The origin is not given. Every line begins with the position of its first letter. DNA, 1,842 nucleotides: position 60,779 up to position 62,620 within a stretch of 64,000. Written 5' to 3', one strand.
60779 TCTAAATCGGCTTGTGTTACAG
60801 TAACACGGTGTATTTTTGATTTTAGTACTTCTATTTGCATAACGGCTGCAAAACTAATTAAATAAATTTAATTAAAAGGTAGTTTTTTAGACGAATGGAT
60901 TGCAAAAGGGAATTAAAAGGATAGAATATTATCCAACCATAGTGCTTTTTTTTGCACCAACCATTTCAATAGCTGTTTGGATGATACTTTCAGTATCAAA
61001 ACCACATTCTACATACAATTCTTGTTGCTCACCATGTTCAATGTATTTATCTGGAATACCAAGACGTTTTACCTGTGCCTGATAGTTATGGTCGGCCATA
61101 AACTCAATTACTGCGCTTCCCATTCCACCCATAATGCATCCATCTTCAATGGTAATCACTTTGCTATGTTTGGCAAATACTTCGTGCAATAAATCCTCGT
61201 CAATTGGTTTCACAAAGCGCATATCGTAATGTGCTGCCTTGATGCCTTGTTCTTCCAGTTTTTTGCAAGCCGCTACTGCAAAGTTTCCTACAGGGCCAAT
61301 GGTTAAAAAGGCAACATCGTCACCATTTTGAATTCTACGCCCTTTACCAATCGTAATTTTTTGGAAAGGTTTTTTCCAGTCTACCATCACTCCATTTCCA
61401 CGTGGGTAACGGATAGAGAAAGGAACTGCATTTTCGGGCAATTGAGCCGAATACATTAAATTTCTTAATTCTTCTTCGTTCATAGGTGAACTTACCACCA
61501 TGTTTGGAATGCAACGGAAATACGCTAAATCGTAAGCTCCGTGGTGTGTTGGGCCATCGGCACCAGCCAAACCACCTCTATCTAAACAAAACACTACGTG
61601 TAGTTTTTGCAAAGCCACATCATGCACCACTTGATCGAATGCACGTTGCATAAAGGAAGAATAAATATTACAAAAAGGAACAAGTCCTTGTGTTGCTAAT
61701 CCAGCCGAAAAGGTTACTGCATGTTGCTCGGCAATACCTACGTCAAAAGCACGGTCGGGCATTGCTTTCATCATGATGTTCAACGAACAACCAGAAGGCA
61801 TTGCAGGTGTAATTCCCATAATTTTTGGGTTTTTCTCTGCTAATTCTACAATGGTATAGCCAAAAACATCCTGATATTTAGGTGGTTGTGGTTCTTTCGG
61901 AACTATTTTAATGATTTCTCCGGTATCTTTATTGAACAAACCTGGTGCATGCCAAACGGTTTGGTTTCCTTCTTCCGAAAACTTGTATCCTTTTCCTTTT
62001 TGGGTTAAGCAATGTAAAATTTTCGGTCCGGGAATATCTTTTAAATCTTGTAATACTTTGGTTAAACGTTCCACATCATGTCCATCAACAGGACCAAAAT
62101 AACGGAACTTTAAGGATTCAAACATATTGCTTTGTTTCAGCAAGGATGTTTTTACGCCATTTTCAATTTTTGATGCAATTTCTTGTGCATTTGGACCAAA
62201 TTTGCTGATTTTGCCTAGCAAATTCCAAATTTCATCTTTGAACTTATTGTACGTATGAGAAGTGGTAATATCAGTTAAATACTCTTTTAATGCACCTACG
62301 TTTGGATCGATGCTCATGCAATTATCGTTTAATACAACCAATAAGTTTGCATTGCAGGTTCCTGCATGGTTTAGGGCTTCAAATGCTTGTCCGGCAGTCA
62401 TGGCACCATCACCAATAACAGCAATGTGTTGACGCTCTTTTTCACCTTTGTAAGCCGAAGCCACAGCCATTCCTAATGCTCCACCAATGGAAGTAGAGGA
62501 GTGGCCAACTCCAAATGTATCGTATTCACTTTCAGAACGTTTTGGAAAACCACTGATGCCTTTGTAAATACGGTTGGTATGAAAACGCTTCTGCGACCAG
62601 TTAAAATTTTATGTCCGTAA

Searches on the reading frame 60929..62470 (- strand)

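Call 66: search_protein_families(library=pfam, proteins=[window:60929-62470:-], max_evalue=0.0001)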
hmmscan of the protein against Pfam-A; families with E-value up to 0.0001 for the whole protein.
window:60929-62470:- (513 aa): 4 families
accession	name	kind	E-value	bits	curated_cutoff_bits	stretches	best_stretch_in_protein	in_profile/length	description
PF13292.11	DXP_synthase_N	-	4.7e-51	174.1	21.2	1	1-156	123-274/274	1-deoxy-D-xylulose-5-phosphate synthase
PF02779.29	Transket_pyr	-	1.3e-40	139.3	27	1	197-359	3-171/174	Transketolase, pyrimidine binding domain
PF02780.25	Transketolase_C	-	2.7e-30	105.2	25.9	1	375-496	1-124/124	Transketolase, C-terminal domain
PF00456.26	Transketolase_N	-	2.8e-05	23.7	22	0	17-104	149-228/334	Transketolase, thiamine diphosphate binding domain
